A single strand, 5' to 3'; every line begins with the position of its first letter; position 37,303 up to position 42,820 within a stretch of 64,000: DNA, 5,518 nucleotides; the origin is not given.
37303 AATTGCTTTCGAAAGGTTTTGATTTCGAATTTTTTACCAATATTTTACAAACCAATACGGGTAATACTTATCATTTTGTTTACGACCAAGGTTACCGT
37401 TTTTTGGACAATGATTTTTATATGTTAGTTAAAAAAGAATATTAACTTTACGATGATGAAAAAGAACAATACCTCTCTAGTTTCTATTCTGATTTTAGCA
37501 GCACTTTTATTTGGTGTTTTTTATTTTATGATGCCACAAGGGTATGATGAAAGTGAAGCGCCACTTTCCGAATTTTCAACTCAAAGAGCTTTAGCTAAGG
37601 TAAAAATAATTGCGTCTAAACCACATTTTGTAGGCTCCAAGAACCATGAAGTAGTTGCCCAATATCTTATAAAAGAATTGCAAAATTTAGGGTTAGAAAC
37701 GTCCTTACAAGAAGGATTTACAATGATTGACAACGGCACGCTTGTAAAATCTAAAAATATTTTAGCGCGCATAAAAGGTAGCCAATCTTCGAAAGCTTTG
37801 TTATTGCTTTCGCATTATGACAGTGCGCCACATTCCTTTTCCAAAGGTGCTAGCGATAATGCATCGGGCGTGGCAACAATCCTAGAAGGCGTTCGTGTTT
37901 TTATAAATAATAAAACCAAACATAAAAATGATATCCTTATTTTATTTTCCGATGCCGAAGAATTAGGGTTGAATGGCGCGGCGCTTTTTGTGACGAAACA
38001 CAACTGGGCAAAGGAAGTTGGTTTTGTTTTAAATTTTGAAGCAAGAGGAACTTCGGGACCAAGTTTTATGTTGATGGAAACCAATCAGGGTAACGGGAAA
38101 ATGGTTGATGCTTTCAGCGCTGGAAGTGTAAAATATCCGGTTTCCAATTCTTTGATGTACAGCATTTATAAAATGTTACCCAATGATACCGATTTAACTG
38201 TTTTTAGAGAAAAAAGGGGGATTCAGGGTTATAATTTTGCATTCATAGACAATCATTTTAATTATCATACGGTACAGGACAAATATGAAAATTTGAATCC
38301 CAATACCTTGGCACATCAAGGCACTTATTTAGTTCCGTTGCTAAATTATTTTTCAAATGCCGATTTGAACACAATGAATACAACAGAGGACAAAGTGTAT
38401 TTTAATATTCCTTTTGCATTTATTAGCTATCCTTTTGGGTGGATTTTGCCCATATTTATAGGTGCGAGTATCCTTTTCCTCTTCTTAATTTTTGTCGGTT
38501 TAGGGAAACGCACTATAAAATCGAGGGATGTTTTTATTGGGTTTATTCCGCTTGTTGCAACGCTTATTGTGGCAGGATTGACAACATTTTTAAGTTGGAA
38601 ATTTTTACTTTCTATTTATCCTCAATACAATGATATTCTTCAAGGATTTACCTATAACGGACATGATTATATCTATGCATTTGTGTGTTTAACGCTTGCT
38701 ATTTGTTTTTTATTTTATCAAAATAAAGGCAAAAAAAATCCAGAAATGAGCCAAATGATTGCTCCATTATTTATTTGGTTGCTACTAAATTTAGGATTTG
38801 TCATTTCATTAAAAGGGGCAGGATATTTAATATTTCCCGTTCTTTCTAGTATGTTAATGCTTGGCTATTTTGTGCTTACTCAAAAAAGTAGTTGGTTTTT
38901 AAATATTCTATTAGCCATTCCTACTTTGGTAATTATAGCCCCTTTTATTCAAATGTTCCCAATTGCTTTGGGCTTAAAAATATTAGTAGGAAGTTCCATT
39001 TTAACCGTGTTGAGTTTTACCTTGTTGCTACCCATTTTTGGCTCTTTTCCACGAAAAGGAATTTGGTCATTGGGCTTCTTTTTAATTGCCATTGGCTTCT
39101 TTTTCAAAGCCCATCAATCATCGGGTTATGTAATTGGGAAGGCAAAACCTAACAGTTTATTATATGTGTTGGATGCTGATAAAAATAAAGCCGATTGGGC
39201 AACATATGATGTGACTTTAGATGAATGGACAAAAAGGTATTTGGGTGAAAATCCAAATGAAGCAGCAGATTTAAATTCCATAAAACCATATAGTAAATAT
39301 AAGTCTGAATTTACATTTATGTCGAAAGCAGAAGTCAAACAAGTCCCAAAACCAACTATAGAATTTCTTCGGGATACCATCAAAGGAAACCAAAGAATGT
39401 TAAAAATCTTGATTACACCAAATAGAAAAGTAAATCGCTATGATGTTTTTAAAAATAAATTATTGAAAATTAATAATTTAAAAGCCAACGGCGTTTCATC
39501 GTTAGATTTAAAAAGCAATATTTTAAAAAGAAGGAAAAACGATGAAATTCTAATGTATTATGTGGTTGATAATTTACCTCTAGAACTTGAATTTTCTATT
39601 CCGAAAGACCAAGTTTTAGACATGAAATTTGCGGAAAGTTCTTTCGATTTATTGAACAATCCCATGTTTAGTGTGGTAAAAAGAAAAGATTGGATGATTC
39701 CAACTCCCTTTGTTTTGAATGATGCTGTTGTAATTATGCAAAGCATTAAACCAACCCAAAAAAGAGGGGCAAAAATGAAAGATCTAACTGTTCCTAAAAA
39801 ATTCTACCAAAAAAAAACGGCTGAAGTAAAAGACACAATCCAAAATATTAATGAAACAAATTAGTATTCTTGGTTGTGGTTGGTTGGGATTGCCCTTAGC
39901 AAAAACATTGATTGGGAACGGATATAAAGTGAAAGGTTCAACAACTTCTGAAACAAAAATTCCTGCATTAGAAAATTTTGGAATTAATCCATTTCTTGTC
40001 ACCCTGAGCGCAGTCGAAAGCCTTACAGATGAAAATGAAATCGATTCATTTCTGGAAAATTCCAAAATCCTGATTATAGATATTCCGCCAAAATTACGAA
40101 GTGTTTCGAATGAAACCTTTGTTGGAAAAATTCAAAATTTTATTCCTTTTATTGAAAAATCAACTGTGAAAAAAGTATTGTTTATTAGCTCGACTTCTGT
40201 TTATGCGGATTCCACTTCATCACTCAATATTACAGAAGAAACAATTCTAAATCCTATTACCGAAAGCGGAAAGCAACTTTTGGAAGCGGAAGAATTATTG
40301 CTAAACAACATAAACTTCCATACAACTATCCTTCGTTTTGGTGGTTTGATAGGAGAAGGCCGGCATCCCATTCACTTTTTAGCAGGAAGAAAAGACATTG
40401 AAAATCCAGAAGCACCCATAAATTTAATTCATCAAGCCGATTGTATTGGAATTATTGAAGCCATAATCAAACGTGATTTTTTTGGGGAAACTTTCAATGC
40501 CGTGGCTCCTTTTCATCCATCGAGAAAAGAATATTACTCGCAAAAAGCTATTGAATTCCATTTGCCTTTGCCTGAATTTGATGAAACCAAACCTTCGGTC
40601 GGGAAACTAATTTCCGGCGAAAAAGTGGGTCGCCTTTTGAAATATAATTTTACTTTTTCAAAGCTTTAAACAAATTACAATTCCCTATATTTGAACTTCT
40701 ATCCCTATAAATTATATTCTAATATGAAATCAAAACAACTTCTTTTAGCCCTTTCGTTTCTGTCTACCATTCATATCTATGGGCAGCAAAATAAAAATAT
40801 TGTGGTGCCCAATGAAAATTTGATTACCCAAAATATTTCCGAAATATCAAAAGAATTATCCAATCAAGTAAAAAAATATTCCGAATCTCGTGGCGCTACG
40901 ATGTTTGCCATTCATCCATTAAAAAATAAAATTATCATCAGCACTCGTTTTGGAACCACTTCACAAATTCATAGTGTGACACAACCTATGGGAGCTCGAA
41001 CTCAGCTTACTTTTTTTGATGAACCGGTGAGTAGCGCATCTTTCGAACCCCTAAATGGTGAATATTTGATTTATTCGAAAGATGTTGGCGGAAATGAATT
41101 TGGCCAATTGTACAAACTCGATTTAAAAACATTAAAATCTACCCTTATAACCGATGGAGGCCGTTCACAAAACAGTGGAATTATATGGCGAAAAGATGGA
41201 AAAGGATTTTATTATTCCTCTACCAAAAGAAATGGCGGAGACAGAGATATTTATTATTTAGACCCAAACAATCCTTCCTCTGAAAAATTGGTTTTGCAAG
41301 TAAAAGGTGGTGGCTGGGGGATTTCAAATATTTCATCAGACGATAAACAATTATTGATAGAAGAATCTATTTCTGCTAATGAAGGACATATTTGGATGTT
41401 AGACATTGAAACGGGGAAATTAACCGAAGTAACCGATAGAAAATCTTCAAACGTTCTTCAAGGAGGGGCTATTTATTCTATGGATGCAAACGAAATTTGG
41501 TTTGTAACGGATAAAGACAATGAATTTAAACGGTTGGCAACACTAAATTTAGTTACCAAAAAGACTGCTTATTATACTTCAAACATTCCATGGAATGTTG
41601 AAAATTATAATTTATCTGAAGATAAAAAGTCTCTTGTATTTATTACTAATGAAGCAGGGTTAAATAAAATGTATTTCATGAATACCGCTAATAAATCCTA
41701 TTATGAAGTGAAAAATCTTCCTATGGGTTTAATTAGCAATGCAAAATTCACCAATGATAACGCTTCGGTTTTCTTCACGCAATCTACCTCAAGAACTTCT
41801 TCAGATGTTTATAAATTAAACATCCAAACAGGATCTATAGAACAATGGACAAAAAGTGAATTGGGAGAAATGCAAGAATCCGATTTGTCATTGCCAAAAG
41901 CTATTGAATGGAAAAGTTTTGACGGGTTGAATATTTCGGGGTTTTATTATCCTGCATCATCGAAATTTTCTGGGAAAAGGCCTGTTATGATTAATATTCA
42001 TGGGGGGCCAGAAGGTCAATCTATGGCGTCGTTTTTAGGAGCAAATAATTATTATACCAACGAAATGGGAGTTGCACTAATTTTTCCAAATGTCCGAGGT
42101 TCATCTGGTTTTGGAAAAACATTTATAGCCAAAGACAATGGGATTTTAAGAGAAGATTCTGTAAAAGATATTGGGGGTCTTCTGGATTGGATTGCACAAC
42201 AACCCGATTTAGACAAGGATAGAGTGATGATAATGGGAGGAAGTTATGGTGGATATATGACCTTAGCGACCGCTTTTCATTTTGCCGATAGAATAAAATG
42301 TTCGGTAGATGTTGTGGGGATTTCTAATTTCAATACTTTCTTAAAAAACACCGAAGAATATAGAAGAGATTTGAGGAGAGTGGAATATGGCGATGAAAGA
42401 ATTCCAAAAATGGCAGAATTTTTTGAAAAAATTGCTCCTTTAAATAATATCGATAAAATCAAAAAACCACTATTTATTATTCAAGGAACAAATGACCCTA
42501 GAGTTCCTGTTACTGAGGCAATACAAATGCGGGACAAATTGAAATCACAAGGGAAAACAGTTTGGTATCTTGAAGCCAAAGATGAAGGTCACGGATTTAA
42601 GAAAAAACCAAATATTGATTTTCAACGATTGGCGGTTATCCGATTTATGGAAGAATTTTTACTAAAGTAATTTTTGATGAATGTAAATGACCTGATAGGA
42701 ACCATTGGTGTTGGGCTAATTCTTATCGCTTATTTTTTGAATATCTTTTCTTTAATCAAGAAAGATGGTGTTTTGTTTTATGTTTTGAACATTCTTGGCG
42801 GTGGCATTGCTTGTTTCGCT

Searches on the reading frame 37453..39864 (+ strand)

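Call 77: search_protein_families(library=pfam, proteins=[window:37453-39864:+], max_evalue=0.00001)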
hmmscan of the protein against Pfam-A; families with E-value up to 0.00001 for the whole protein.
window:37453-39864:+ (803 aa): 1 family
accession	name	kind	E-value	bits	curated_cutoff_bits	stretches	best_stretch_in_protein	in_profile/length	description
PF04389.22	Peptidase_M28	-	2.3e-40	138.9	21.3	1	102-291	1-187/193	Peptidase family M28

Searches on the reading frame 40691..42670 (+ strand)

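Call 77: search_protein_families(library=pfam, proteins=[window:40691-42670:+], max_evalue=0.00001)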
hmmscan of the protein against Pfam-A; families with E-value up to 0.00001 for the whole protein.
window:40691-42670:+ (659 aa): 7 families
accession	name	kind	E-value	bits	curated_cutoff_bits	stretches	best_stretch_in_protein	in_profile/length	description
PF00326.27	Peptidase_S9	-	9.2e-38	130.3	22.6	1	451-655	5-208/213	Prolyl oligopeptidase family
PF20434.5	BD-FAE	-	8.8e-15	55.2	26.8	1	426-617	9-215/215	BD-FAE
PF02897.21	Peptidase_S9_N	-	9.4e-15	54.7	24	1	122-388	134-413/414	Prolyl oligopeptidase, N-terminal beta-propeller domain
PF02129.25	Peptidase_S15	-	9.8e-10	39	23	0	458-548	49-133/262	X-Pro dipeptidyl-peptidase (S15 family)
PF01738.24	DLH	-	3.7e-08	33.7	21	1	491-642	77-194/217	Dienelactone hydrolase family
PF00561.26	Abhydrolase_1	-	1.8e-07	31.5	25.8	0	431-547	1-106/245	alpha/beta hydrolase fold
PF07859.19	Abhydrolase_3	-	4.2e-07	30.4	25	1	491-636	49-208/210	alpha/beta hydrolase fold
